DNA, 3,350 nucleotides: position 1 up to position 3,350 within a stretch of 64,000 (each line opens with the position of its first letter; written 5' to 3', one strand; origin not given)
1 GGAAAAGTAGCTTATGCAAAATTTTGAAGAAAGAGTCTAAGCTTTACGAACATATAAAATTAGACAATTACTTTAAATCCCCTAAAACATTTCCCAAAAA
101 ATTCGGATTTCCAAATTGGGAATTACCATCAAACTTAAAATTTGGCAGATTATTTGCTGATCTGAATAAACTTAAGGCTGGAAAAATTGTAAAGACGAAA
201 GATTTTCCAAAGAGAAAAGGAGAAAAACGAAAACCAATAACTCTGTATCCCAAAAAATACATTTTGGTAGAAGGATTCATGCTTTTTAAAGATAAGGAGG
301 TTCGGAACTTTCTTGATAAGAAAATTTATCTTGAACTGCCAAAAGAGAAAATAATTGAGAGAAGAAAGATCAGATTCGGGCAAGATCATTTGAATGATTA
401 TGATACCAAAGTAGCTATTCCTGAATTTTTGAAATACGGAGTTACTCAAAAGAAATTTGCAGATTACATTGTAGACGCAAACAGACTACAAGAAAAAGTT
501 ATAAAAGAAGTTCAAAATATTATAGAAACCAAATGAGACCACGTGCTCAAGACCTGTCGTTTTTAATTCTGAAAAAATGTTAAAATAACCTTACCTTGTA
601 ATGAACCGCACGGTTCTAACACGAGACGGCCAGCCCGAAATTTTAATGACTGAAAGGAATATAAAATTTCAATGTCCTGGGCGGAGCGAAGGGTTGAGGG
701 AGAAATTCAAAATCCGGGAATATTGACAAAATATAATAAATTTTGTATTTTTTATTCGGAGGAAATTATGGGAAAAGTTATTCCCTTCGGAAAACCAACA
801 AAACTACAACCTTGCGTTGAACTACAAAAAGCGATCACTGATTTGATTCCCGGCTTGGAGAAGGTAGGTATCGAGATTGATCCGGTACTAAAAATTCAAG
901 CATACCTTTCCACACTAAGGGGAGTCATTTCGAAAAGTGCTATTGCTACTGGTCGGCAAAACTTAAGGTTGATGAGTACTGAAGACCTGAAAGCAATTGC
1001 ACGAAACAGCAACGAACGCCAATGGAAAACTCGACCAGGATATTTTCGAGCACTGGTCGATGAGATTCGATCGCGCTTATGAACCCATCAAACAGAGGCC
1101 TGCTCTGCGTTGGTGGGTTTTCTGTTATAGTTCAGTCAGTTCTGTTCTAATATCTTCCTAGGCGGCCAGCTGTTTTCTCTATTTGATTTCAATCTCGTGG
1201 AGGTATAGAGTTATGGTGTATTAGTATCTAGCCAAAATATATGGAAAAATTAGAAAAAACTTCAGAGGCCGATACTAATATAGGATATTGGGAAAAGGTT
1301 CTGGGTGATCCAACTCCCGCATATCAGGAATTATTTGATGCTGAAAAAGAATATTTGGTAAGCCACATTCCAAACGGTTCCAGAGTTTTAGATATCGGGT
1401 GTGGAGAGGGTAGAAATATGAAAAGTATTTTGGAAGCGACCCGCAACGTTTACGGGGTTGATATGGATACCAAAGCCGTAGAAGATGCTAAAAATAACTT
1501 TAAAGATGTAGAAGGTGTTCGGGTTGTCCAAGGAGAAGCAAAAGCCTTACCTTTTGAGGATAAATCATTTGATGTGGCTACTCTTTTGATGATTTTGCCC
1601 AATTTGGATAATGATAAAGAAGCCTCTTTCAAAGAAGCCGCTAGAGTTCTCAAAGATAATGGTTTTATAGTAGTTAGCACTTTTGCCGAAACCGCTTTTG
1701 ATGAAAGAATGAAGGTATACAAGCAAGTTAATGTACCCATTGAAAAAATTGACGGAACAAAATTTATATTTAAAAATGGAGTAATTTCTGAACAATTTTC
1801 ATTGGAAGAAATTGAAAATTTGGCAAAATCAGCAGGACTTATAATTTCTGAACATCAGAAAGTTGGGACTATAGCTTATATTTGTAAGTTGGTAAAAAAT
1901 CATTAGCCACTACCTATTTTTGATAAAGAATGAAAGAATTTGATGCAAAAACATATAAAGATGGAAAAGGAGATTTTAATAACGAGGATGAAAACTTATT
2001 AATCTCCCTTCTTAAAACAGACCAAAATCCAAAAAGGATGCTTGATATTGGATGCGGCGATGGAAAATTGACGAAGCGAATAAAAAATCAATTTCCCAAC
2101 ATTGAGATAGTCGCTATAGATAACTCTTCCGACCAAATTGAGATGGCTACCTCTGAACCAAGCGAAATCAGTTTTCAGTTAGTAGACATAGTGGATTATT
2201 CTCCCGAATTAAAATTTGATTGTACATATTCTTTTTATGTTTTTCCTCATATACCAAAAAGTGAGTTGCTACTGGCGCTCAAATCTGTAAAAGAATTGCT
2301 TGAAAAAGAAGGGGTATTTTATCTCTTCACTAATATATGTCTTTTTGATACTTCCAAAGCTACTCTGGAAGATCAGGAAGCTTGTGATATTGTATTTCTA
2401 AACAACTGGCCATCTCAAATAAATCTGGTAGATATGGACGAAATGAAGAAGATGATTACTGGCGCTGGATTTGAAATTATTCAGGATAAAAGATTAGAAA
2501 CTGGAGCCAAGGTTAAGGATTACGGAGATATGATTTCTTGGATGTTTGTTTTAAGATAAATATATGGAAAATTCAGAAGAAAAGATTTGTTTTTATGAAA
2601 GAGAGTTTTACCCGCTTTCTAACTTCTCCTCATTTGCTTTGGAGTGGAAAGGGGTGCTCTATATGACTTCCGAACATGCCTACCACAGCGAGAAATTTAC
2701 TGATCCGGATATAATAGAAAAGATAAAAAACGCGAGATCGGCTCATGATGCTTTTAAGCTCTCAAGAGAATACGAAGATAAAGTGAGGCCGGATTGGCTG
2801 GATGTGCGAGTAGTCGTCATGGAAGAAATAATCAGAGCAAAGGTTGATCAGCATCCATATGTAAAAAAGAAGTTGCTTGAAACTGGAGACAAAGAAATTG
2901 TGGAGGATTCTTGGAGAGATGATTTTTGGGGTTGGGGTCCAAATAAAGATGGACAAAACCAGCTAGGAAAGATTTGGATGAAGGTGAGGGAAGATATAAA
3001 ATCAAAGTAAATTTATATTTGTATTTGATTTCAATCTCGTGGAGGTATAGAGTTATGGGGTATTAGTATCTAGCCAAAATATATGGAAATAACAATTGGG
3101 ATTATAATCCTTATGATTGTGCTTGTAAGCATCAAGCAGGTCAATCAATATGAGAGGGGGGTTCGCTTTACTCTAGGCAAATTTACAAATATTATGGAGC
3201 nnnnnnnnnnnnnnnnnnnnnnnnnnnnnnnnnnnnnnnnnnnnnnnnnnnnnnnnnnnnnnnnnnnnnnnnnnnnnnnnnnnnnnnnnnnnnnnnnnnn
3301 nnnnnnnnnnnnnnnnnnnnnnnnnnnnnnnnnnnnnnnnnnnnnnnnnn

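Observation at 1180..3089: Methyltransferase-methyltransferase-NADAR cassette bounded by 68-bp direct repeats that each carry a start codon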

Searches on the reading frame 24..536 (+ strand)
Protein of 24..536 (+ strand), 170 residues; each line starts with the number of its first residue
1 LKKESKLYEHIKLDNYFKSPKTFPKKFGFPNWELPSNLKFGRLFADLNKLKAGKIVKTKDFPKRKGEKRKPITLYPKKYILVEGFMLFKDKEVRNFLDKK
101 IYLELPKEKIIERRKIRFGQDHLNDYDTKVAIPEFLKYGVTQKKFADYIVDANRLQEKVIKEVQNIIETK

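Call 4: search_protein_families(library=pfam, proteins=[window:24-536:+], max_evalue=0.01)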
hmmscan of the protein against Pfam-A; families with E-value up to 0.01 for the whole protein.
window:24-536:+ (170 aa): 1 family
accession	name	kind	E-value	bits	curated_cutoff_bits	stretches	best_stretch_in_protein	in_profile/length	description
PF00485.24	PRK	-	7.3e-07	29.6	22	1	35-117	66-149/196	Phosphoribulokinase / Uridine kinase family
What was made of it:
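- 24..536 (+): 3' part of a PRK/uridine-kinase-family gene. The full gene is 194 aa in L097 and starts upstream of the window. It is cargo of the tRNA-Gln-proximal islet in this strain only. Pfam PRK 7e-07 (call 4).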

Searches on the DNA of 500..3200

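Call 75: search_rna_families(source=window, start=500, end=3200, threshold=evalue, max_evalue=1)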
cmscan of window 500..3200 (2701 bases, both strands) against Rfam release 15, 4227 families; matches with E-value up to 1: 1.
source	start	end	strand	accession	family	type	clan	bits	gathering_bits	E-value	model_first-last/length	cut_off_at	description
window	1312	1372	-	RF02236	asX2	Gene; sRNA;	-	20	70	0.83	1-87/87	no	Xanthomonas sRNA asX2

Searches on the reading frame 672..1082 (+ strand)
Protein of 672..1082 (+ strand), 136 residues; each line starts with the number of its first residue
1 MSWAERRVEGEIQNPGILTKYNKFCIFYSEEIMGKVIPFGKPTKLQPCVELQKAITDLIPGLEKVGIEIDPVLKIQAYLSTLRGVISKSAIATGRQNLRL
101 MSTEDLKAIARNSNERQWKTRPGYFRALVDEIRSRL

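Call 31: find_encoding_contigs(protein=window:672-1082:+, flank=10000, max_places=10)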
Protein window:672-1082:+ (136 aa): 1 contig read that carries it; 1 place shown.
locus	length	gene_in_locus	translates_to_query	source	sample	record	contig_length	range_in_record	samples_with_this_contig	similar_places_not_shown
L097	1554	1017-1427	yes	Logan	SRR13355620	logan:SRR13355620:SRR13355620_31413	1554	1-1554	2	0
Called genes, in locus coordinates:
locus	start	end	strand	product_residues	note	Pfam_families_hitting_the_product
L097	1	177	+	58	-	?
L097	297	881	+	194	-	PF00485:PRK, PF13238:AAA_18 (faint)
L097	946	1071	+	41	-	-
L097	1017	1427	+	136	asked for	-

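Call 42: search_protein_families(library=padloc, proteins=[L097:297-881:+], max_evalue=0.001)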
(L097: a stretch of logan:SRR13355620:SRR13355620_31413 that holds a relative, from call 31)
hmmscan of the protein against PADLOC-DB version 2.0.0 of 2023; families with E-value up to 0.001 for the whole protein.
L097:297-881:+ (194 aa): 2 families
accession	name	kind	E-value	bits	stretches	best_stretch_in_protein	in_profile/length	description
PDLC02373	dCTPase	-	0.00051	17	1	2-74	151-198/630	-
PDLC04135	mad3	-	0.00052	17.7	1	5-23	23-40/374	mads_3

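Call 43: search_protein_families(library=phrogs, proteins=[L097:297-881:+], max_evalue=0.001)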
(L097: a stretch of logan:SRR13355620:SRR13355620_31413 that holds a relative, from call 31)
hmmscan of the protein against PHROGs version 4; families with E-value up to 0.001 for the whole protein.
L097:297-881:+ (194 aa): 4 families
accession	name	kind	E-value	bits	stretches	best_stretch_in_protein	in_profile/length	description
phrog_761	-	other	7.5e-08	33.4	1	1-43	15-59/362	thymidylate kinase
phrog_2071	-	other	6.6e-05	23.8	1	9-42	20-51/282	ATPase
phrog_2392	-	moron, auxiliary metabolic gene and host takeover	0.00041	19.8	1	8-27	510-529/726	ABC transporter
phrog_293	-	moron, auxiliary metabolic gene and host takeover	0.00054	19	1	7-28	165-186/1058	ABC transporter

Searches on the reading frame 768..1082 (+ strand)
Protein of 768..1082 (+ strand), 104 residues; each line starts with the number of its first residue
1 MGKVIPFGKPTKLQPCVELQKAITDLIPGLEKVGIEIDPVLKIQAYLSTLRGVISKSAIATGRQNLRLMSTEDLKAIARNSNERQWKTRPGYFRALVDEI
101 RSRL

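Call 4: search_protein_families(library=pfam, proteins=[window:768-1082:+], max_evalue=0.01)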
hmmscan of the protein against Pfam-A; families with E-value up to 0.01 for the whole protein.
window:768-1082:+ (104 aa): 0 families

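Call 16: find_encoding_contigs(protein=window:768-1082:+, flank=10000, max_places=10)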
Protein window:768-1082:+ (104 aa): no gene with exactly this product is on record in the collection.

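Call 30: search_protein_families(library=ncbifam, proteins=[window:768-1082:+], max_evalue=0.001)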
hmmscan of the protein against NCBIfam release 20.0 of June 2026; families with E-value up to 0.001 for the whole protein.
window:768-1082:+ (104 aa): 0 families

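Call 42: search_protein_families(library=padloc, proteins=[window:768-1082:+], max_evalue=0.001)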
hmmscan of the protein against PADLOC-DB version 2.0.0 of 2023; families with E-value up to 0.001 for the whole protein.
window:768-1082:+ (104 aa): 0 families

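Call 43: search_protein_families(library=phrogs, proteins=[window:768-1082:+], max_evalue=0.001)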
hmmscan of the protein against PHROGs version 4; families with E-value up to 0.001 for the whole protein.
window:768-1082:+ (104 aa): 0 families

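Call 68: find_related_loci(query=window:768-1082:+, collection=viral_contigs, flank=5000)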
Query window:768-1082:+ (104 aa) in viral_contigs; peptide patterns used: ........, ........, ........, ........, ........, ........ (x = any residue, [..] = any of these).
21 stretches matched a pattern, but none encodes a relative of the query by tblastn (E <= 1e-3).

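Call 72: search_protein_representatives(protein=window:768-1082:+)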
Query: 104 residues. Proteins with E-value up to 0.001 (for the whole library): 51; up to 1e-10: 16; up to 1e-30: 0. The best 51 are listed.
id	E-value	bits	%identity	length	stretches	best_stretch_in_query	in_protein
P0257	1.5e-28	115.0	63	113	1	1-103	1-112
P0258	3.9e-25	104.0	61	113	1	1-103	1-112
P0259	1.1e-22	96.1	54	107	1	1-103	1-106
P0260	1.6e-21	92.4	53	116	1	1-104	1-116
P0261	1.2e-20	89.6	57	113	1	1-103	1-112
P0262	6.4e-20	87.3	50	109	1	1-103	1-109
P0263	3.6e-17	78.5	55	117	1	28-103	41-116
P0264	6.2e-15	71.3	47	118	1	1-103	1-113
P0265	1.9e-14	69.8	47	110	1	1-103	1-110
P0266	2.2e-14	69.5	58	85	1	28-103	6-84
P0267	2.5e-14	69.4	44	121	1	1-102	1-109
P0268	8.0e-14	67.7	41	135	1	3-102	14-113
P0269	1.2e-12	63.9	42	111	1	1-102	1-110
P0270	2.3e-12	63.0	40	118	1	1-103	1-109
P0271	4.5e-12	62.1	44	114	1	24-103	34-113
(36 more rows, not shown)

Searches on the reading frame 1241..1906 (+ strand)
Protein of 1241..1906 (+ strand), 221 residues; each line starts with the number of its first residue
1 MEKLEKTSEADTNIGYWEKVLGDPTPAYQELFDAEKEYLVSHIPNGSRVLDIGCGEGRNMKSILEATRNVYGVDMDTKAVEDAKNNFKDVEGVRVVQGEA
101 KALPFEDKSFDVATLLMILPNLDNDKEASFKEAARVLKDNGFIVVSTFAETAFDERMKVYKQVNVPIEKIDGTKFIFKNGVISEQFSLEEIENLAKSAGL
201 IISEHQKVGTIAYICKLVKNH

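Call 4: search_protein_families(library=pfam, proteins=[window:1241-1906:+], max_evalue=0.01)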
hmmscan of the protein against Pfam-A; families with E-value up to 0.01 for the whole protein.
window:1241-1906:+ (221 aa): 21 families
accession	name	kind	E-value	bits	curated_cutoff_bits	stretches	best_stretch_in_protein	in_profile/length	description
PF08241.18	Methyltransf_11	-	9.1e-23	81.2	21.2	1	50-145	1-95/95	Methyltransferase domain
PF13847.12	Methyltransf_31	-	1.5e-21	77.1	27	1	45-158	3-123/145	Methyltransferase domain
PF13649.12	Methyltransf_25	-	9.4e-21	74.8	27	1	49-141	1-97/97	Methyltransferase domain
PF08242.18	Methyltransf_12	-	1.1e-14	55.4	30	1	50-143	1-98/98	Methyltransferase domain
PF13489.12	Methyltransf_23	-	4.3e-14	53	27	1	33-200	10-159/164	Methyltransferase domain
PF01209.24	Ubie_methyltran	-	8.6e-13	48.6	20.1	1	45-162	47-168/233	ubiE/COQ5 methyltransferase family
PF07021.18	MetW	-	1.8e-09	37.9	21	1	36-136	4-101/193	Methionine biosynthesis protein MetW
PF05175.20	MTS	-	3.5e-07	30.4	23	1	32-145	16-138/170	Methyltransferase small domain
PF02353.26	CMAS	-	7.4e-07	29.2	27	1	42-208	59-218/273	Mycolic acid cyclopropane synthetase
PF05148.21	Methyltransf_8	-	2.3e-06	28.1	27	1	44-148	71-159/219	Hypothetical methyltransferase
PF01555.25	N6_N4_Mtase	-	6.1e-06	26.8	26.7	0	127-183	33-80/221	DNA methylase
PF06325.19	PrmA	-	6.2e-05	23.1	22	1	43-96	159-213/296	Ribosomal protein L11 methyltransferase (PrmA)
PF01728.25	FtsJ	-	0.00014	22.3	24.1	1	43-111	19-93/181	FtsJ-like methyltransferase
PF03141.22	Methyltransf_29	-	0.00028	20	23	1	48-148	120-220/506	Putative S-adenosyl-L-methionine-dependent methyltransferase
PF10017.15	Methyltransf_33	-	0.00068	19.2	23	0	29-94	46-116/304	Histidine-specific methyltransferase, SAM-dependent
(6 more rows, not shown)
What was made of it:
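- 1241..1906 (+): MT1, a class I SAM methyltransferase of 221 aa. It is a lineage-specific neighbour and is not linked to MT2-NADAR elsewhere. Pfam (call 4).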

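Call 30: search_protein_families(library=ncbifam, proteins=[window:1241-1906:+], max_evalue=0.001)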
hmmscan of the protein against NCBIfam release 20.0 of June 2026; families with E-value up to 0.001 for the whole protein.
window:1241-1906:+ (221 aa): 53 families (the best 25 are shown)
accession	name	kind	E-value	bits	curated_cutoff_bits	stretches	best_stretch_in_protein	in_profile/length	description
NF045667.1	MTase_DVU1556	equivalog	8.1e-20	71.2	155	1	41-202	18-162/213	DVU_1556 family methyltransferase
TIGR01934.1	MenG_MenH_UbiE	subfamily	2.6e-17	62.9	158.35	1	41-166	33-165/223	ubiquinone/menaquinone biosynthesis methyltransferase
NF043040.1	corrin_prot_MT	hypoth_equivalog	4.2e-16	59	180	1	34-146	29-148/216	corrinoid protein-associated methyltransferase CpaM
NF008823.0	PRK11873.1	subfamily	5.4e-16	58.9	263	1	41-148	73-184/272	arsenite methyltransferase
NF001244.0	PRK00216.1-5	equivalog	2.2e-15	56.6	216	1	45-164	48-175/236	bifunctional demethylmenaquinone methyltransferase/2-methoxy-6-polyprenyl-1,4-benzoquinol methylase UbiE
NF041537.1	ArsM_AhpD_UU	exception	2.2e-14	53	510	1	39-146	70-181/345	arsenite methyltransferase/AhpD domain selenoprotein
NF047649.1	MTase_UXPK_star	exception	3.1e-14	52.7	460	1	38-146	70-182/283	methyltransferase/UXPK-star double selenoprotein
TIGR02072.1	BioC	equivalog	4.8e-14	52.8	184.95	1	38-175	22-157/244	malonyl-ACP O-methyltransferase BioC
NF001241.0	PRK00216.1-2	equivalog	6.2e-14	52.2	327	1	43-162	49-164/231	demethylmenaquinone methyltransferase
NF041536.1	ArsM_DUF2284_UU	exception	1.5e-13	49.9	575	1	39-146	70-181/459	arsenite methyltransferase/DUF2284 domain selenoprotein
TIGR02081.1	metW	equivalog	3.4e-12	46.3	189.5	1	36-168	4-130/194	methionine biosynthesis protein MetW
NF001240.0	PRK00216.1-1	equivalog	4.1e-12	45.7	378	1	40-164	58-187/251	bifunctional demethylmenaquinone methyltransferase/2-methoxy-6-polyprenyl-1,4-benzoquinol methylase UbiE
NF001243.0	PRK00216.1-4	equivalog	5.2e-12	45.6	235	1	42-163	44-165/237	demethylmenaquinone methyltransferase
TIGR01983.1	UbiG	equivalog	3.8e-11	42.7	102.95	1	45-152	49-158/228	bifunctional 2-polyprenyl-6-hydroxyphenol methylase/3-demethylubiquinol 3-O-methyltransferase UbiG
NF008300.0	PRK11088.1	equivalog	4.4e-11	42.8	303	1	28-168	67-203/272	23S rRNA (guanine(745)-N(1))-methyltransferase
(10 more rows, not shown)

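Call 32: find_encoding_contigs(protein=window:1241-1906:+, flank=10000, max_places=10)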
Protein window:1241-1906:+ (221 aa): 3 contigs read that carry it; 2 places shown.
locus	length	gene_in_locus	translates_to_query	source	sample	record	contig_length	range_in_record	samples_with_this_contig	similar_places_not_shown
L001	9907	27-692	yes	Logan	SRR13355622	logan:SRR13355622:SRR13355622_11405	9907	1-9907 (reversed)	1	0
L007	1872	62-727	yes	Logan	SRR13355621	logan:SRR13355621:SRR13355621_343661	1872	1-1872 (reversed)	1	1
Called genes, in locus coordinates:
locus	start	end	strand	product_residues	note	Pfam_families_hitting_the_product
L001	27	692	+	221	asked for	PF05148:Methyltransf_8 (weak), PF13489:Methyltransf_23, PF01209:Ubie_methyltran, PF07021:MetW, PF13649:Methyltransf_25, PF13847:Methyltransf_31, PF08241:Methyltransf_11, PF08242:Methyltransf_12, +3 more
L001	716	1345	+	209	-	PF05175:MTS (weak), PF05219:DREV (weak), PF13489:Methyltransf_23, PF02353:CMAS, PF13847:Methyltransf_31, PF08241:Methyltransf_11, PF08242:Methyltransf_12, PF13649:Methyltransf_25, +1 more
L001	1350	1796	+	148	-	PF08719:NADAR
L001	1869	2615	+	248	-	PF01145:Band_7, PF13421:Band_7_1 (weak)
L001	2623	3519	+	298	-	PF09587:PGA_cap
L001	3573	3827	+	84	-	-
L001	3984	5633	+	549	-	PF01656:CbiA (weak), PF06418:CTP_synth_N, PF00117:GATase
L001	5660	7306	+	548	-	PF00270:DEAD (faint), PF02689:Herpes_Helicase (faint), PF05970:PIF1, PF13245:AAA_19, PF13401:AAA_22 (weak), PF13604:AAA_30, PF21530:Pif1_2B_dom, PF14493:HTH_40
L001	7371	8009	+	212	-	PF13462:Thioredoxin_4, PF01323:DSBA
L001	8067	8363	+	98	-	-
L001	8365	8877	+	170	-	PF10646:Germane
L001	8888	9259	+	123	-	-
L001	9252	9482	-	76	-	-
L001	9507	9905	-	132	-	?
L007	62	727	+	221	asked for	PF05148:Methyltransf_8 (weak), PF13489:Methyltransf_23, PF01209:Ubie_methyltran, PF07021:MetW, PF13649:Methyltransf_25, PF13847:Methyltransf_31, PF08241:Methyltransf_11, PF08242:Methyltransf_12, +3 more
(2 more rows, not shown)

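Call 42: search_protein_families(library=padloc, proteins=[window:1241-1906:+], max_evalue=0.001)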
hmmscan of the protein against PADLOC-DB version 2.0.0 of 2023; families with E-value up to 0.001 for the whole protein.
window:1241-1906:+ (221 aa): 1 family
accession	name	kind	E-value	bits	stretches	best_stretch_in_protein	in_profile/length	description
PDLC04134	mad2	-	9.5e-23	78.8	1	37-160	281-409/492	mads_2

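Call 43: search_protein_families(library=phrogs, proteins=[window:1241-1906:+], max_evalue=0.001)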
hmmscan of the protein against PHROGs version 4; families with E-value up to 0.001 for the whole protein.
window:1241-1906:+ (221 aa): 5 families
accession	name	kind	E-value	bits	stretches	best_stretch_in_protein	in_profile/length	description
phrog_4752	-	other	2.2e-16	60.9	1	25-149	31-162/241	tRNA methyltransferase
phrog_22502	-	other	6.3e-15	56.6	1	45-158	71-187/276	methyltransferase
phrog_23522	-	unknown function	3.6e-11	44.1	1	42-157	48-164/273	-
phrog_954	-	other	1.9e-07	31.6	0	38-112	43-113/229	DNA methyltransferase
phrog_27380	-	other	8.1e-06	26.5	1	15-93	58-138/285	methyltransferase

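Call 71: find_homologous_proteins(query=window:1241-1906:+, max_evalue=1e-10)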
Query window:1241-1906:+ (221 aa): 97 proteins with E <= 1e-10 among 425 candidates.
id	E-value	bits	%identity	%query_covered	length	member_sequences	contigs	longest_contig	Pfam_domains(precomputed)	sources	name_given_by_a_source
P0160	6.5e-140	482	100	100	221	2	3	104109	PF07021.19,PF13847.13,PF13489.13,PF02353.27,PF05175.21,PF13649.13,PF05148.22,PF01209.25,PF08241.19,PF08242.19,PF01555.25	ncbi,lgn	-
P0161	3.9e-106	372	77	99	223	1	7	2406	PF07021.19,PF13847.13,PF13489.13,PF06325.20,PF05175.21,PF13649.13,PF05148.22,PF03141.23,PF01209.25,PF08241.19,PF08242.19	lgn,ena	-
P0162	6.2e-105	368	78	99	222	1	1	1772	PF07021.19,PF13847.13,PF13489.13,PF06325.20,PF02353.27,PF05175.21,PF13649.13,PF05148.22,PF01209.25,PF08241.19,PF08242.19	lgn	-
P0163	3.3e-102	359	73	99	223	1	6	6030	PF13489.13,PF02353.27,PF10017.16,PF08241.19,PF07021.19,PF13847.13,PF06325.20,PF05175.21,PF13649.13,PF05148.22,PF01209.25,PF08242.19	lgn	-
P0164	1.7e-89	317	67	95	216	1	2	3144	PF07021.19,PF13847.13,PF13489.13,PF06325.20,PF05175.21,PF13649.13,PF05148.22,PF01209.25,PF08241.19,PF08242.19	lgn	-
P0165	9.2e-89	315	71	94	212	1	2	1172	PF07021.19,PF13847.13,PF13489.13,PF05175.21,PF10017.16,PF13649.13,PF05148.22,PF01209.25,PF08241.19,PF08242.19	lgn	-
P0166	2.2e-85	304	70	94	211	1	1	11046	PF07021.19,PF13847.13,PF13489.13,PF06325.20,PF05175.21,PF13649.13,PF05148.22,PF01209.25,PF08241.19,PF08242.19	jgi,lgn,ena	-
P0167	4.8e-85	303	66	95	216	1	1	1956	PF13847.13,PF13489.13,PF13649.13,PF01209.25,PF08241.19,PF08242.19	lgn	-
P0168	1.6e-84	301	65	96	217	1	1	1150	PF07021.19,PF13847.13,PF13489.13,PF06325.20,PF05175.21,PF13649.13,PF01209.25,PF08241.19,PF08242.19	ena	-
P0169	1.3e-82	295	67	95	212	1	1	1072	PF07021.19,PF13847.13,PF13489.13,PF06325.20,PF05175.21,PF13649.13,PF05148.22,PF01209.25,PF08241.19,PF08242.19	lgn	-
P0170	5.0e-82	293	62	99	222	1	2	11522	PF07021.19,PF13847.13,PF13489.13,PF06325.20,PF02353.27,PF13649.13,PF05148.22,PF01209.25,PF08241.19,PF08242.19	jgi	-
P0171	2.8e-81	290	65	94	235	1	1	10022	PF13847.13,PF13489.13,PF13649.13,PF01209.25,PF08241.19,PF08242.19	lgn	-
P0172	9.0e-81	289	63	100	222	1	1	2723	PF13847.13,PF13489.13,PF08003.18,PF02353.27,PF05175.21,PF13649.13,PF05148.22,PF01209.25,PF08241.19,PF08242.19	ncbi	-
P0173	3.0e-80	287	61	98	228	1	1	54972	PF07021.19,PF13847.13,PF13489.13,PF06325.20,PF13649.13,PF01209.25,PF08241.19,PF08242.19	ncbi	ncbi:class I SAM-dependent methyltransferase [Patescibacteria group bacterium]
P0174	3.2e-80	287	63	100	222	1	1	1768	PF13847.13,PF13489.13,PF06325.20,PF02353.27,PF05175.21,PF13649.13,PF01209.25,PF08241.19,PF08242.19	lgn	-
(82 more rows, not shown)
